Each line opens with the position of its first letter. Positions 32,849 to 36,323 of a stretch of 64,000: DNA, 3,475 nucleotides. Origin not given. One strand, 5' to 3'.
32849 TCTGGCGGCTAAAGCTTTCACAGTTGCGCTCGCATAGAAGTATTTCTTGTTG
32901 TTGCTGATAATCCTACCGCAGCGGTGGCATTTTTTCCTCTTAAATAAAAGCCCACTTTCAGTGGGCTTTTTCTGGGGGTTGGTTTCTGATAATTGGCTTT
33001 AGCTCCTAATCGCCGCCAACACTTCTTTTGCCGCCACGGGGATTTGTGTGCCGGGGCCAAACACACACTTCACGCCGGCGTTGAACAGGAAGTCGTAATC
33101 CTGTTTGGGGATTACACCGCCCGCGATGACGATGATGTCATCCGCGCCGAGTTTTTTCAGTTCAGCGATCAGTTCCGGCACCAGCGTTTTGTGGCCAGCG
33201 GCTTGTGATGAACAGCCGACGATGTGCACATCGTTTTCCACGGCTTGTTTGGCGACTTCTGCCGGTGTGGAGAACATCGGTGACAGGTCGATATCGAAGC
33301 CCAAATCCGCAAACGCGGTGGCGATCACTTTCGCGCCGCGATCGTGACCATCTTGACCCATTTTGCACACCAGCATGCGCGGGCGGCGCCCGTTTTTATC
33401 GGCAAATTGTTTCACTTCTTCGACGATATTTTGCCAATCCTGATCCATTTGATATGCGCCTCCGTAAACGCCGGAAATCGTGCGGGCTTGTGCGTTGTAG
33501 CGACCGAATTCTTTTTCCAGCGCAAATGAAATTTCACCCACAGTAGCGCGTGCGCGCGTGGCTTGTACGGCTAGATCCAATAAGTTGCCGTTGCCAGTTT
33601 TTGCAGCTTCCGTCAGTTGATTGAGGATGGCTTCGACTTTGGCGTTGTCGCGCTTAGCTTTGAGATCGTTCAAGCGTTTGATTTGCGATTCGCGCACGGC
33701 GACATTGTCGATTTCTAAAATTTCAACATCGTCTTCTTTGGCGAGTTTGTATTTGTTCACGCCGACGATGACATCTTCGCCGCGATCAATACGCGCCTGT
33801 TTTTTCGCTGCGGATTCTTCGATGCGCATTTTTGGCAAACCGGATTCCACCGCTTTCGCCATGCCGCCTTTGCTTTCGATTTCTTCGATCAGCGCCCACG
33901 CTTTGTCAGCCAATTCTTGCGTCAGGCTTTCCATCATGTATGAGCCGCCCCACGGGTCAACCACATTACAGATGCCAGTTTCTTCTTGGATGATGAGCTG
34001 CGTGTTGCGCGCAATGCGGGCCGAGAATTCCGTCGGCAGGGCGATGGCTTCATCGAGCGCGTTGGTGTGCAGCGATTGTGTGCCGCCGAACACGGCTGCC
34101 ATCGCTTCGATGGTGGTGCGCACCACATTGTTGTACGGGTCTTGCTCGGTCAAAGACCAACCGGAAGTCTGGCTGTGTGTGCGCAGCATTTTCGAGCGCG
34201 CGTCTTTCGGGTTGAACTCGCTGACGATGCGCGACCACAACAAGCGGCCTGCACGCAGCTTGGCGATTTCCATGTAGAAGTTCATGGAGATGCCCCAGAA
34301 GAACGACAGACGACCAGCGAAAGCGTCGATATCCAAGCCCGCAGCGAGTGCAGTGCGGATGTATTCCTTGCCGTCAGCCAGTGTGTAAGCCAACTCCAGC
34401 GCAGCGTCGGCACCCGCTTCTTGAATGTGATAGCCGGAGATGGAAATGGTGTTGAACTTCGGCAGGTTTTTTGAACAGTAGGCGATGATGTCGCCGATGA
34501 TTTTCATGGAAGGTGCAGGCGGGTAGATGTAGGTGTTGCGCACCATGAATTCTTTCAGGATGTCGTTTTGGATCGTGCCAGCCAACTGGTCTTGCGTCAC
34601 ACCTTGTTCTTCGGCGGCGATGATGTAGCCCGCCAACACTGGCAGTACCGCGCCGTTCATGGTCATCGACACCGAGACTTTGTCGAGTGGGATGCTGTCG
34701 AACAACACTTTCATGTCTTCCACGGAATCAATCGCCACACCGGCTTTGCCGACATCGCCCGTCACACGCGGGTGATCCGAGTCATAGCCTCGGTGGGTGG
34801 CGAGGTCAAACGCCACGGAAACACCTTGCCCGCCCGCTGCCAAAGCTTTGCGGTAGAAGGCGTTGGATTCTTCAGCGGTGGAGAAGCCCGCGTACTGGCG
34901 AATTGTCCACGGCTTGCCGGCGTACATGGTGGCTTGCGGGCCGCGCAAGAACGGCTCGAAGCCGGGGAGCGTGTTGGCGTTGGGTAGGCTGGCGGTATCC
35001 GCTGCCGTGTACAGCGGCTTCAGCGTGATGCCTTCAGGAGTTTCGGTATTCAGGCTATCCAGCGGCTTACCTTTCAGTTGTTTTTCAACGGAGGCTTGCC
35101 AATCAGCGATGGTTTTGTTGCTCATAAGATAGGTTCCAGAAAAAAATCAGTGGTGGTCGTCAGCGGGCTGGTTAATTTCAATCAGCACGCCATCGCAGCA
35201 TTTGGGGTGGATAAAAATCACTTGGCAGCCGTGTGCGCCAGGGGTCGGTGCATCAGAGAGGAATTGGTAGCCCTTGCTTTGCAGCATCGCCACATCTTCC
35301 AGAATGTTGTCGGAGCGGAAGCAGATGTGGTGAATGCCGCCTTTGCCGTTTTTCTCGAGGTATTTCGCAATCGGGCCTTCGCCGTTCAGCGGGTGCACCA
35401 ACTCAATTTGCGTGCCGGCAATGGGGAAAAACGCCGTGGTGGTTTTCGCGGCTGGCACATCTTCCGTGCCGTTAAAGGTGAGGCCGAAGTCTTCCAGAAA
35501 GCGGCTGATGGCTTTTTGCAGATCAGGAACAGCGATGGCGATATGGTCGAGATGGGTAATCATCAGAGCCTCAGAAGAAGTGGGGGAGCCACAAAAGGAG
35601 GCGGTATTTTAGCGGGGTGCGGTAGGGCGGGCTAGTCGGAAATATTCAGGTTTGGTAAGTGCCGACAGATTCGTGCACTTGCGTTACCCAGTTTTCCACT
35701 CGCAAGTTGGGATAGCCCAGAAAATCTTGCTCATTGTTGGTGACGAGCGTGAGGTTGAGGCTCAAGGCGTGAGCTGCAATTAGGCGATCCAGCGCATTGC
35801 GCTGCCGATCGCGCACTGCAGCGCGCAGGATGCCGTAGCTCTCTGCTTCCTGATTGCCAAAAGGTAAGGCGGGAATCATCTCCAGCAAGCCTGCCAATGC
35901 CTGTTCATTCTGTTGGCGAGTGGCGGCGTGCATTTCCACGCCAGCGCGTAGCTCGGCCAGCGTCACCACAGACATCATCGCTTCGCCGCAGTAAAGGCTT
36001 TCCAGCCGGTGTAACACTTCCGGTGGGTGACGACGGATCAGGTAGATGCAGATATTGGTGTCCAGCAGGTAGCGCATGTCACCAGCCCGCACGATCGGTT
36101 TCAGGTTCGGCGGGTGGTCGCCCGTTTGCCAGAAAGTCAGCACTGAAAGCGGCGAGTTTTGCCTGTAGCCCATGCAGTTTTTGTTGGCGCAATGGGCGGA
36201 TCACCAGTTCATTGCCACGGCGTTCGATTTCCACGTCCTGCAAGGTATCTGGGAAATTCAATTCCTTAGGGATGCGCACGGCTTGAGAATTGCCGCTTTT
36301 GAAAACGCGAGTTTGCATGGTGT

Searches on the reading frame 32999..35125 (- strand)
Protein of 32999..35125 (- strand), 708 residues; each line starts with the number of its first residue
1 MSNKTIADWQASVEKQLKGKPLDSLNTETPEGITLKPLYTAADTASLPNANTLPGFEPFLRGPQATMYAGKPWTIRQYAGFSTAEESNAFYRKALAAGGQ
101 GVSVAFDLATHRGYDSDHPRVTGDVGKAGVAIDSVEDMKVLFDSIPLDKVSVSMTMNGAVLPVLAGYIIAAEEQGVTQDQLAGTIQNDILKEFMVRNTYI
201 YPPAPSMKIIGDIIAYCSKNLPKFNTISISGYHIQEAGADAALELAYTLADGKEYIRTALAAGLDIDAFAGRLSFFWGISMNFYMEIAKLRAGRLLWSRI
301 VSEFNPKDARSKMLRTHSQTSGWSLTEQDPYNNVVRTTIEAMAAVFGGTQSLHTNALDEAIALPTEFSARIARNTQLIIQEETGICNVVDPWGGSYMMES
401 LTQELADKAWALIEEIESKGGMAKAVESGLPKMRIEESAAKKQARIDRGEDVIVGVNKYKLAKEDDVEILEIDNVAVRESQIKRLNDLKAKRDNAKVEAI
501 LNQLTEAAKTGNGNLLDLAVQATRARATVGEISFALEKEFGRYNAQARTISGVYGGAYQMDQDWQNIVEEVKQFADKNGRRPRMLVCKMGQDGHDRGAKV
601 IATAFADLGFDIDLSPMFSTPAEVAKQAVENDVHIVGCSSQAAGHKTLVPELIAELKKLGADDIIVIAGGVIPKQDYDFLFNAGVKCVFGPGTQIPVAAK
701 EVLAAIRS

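Call 60: search_protein_families(library=pfam, proteins=[window:32999-35125:-], max_evalue=0.0001)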
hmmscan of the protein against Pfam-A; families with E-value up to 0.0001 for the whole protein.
window:32999-35125:- (708 aa): 2 families
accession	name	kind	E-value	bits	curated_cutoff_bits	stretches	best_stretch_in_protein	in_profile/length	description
PF01642.28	MM_CoA_mutase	-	5.2e-239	794.5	22.1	1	28-541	1-512/512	Methylmalonyl-CoA mutase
PF02310.24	B12-binding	-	5.1e-18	65.5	32.1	1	584-695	3-116/121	B12 binding domain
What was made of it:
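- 32999..35125 (-): Methylmalonyl-CoA mutase (708 aa), the conserved upstream neighbour of the pair. PF01642 at 794 bits plus PF02310 (call 60).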

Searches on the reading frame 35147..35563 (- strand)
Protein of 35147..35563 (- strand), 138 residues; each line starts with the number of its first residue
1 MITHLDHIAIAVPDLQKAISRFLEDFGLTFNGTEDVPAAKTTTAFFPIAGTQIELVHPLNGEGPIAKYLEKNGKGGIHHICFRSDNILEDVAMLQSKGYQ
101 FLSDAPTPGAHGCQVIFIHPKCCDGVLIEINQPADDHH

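Call 60: search_protein_families(library=pfam, proteins=[window:35147-35563:-], max_evalue=0.0001)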
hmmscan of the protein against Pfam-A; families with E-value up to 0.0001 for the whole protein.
window:35147-35563:- (138 aa): 3 families
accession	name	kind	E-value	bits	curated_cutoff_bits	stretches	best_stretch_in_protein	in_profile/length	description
PF13669.12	Glyoxalase_4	-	4.1e-24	85.4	27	1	6-117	1-109/109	Glyoxalase/Bleomycin resistance protein/Dioxygenase superfamily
PF00903.31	Glyoxalase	-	5e-15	56.4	20.6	1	5-130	2-121/121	Glyoxalase/Bleomycin resistance protein/Dioxygenase superfamily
PF13468.12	Glyoxalase_3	-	2.3e-11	44.5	25.1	1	5-107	1-108/176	Glyoxalase-like domain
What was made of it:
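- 35147..35563 (-): Methylmalonyl-CoA epimerase-type glyoxalase-fold gene, part of the conserved syntenic block. PF13669 and PF00903 (call 60).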

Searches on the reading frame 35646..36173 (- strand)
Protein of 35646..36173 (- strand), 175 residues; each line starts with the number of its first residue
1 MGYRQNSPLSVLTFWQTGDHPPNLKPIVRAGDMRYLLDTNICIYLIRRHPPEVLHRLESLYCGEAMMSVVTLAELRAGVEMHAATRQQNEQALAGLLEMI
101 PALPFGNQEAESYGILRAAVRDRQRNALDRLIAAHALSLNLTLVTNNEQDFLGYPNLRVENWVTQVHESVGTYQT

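Call 60: search_protein_families(library=pfam, proteins=[window:35646-36173:-], max_evalue=0.0001)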
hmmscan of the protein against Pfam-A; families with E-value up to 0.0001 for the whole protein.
window:35646-36173:- (175 aa): 1 family
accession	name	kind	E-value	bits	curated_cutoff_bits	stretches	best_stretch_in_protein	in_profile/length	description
PF01850.27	PIN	-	2e-16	61.1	23.6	1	35-149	1-113/120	PIN domain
